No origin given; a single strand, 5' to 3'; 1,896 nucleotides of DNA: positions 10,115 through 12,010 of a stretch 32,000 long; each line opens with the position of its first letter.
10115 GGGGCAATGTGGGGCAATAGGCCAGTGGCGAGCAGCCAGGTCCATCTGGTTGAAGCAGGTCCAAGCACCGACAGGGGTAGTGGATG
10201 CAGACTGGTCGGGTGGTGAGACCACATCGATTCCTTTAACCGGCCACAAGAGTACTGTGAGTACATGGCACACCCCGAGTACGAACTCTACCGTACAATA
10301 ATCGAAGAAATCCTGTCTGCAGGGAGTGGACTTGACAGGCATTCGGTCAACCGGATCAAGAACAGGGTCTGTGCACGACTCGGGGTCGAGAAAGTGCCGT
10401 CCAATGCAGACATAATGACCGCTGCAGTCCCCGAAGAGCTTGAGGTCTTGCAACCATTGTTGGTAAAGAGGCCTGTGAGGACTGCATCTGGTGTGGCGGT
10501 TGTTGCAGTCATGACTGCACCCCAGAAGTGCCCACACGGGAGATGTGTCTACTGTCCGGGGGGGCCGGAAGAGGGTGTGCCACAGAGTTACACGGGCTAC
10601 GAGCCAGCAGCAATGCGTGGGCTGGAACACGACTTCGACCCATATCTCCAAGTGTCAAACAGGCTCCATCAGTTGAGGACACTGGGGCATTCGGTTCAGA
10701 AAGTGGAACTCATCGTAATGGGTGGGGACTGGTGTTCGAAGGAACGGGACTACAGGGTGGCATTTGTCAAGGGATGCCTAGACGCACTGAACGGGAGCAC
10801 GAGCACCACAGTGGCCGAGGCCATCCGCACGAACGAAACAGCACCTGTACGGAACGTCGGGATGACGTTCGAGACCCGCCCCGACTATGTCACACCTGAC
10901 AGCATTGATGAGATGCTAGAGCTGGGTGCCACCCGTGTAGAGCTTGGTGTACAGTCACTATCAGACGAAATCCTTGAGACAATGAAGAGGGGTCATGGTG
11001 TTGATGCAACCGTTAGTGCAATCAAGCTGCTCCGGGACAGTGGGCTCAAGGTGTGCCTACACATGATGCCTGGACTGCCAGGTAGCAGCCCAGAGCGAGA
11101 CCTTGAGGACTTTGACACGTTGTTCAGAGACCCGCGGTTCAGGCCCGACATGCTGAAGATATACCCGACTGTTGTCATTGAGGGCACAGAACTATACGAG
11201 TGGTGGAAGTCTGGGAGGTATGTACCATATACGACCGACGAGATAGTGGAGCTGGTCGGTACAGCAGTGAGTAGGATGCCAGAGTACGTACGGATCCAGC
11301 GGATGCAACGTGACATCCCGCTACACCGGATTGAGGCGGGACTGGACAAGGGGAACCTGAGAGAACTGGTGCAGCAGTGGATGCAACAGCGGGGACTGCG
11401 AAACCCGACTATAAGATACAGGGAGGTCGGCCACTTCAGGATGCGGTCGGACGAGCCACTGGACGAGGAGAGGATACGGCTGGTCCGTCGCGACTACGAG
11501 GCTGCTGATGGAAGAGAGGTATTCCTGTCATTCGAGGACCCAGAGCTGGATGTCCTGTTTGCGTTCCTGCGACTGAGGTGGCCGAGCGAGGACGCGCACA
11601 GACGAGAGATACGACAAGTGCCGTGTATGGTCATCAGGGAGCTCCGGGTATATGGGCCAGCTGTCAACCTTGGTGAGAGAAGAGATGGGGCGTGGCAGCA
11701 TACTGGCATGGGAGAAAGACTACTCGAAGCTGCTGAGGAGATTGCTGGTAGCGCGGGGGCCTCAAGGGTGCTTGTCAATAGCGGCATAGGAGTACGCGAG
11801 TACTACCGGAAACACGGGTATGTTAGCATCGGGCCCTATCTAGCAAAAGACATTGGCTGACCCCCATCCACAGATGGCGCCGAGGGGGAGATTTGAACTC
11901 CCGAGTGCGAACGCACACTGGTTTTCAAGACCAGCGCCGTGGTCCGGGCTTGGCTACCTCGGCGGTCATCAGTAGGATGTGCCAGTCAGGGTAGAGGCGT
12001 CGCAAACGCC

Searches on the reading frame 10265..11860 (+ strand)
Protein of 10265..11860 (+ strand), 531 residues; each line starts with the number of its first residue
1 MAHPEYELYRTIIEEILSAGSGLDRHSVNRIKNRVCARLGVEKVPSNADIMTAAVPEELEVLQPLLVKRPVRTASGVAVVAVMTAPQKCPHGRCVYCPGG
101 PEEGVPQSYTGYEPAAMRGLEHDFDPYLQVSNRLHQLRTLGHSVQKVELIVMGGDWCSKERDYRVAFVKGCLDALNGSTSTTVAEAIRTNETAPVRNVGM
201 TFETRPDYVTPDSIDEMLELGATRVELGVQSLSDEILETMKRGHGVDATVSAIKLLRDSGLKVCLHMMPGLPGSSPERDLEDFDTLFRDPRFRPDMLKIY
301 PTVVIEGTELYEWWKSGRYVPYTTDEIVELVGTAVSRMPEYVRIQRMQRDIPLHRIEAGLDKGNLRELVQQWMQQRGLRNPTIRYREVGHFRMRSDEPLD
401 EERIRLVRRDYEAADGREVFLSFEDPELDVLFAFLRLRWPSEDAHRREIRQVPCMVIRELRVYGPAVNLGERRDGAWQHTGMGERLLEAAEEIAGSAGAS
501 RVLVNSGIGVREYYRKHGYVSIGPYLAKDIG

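Call 46: search_protein_families(library=pfam, proteins=[window:10265-11860:+])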
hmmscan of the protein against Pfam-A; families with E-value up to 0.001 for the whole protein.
window:10265-11860:+ (531 aa): 4 families
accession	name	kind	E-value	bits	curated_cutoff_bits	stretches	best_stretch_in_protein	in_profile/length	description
PF16199.10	Radical_SAM_C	-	2.8e-24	85.5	31.9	1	294-374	1-84/85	Radical_SAM C-terminal domain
PF04055.27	Radical_SAM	-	7.3e-18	65.7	29.5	1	88-278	6-158/166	Radical SAM superfamily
PF23613.1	ELP3_N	-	6.6e-15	55.3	27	1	9-74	5-70/70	ELP3 N-terminal domain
PF13673.13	Acetyltransf_10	-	7.5e-05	23.2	23.6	1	475-525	61-113/128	Acetyltransferase (GNAT) domain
